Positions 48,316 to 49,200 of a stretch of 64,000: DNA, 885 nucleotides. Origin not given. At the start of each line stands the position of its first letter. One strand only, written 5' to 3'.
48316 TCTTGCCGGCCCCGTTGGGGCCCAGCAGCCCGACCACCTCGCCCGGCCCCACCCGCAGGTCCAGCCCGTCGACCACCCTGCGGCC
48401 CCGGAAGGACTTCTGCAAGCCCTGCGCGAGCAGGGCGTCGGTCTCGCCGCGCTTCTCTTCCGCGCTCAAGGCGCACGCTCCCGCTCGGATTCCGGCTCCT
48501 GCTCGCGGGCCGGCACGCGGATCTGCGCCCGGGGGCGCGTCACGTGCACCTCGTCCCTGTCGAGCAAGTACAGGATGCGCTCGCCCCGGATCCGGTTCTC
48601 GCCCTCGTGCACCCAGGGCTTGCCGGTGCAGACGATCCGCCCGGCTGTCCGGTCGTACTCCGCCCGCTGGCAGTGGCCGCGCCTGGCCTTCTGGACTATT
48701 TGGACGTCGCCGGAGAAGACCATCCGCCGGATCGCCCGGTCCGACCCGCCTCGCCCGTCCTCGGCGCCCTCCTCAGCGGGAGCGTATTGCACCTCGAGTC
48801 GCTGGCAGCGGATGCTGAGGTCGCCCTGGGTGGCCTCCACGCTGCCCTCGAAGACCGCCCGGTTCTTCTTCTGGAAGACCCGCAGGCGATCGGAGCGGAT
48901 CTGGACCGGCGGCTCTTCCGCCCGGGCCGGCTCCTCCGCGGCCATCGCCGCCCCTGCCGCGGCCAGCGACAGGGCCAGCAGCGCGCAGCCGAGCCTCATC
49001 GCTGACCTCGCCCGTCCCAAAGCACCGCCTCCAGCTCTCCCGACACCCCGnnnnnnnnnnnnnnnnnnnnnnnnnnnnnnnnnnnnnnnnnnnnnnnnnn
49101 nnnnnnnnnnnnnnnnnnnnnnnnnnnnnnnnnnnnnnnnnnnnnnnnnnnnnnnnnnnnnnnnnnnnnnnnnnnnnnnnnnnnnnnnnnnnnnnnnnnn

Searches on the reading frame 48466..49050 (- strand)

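Call 61: search_protein_families(library=pfam, proteins=[window:48466-49050:-], max_evalue=0.01)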
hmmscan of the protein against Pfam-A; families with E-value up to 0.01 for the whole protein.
window:48466-49050:- (194 aa): 1 family
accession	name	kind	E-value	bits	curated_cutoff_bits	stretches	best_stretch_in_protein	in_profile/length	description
PF03968.19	LptD_N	-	2.8e-18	66.6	20.4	1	50-164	1-110/113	LptA/(LptD N-terminal domain) LPS transport protein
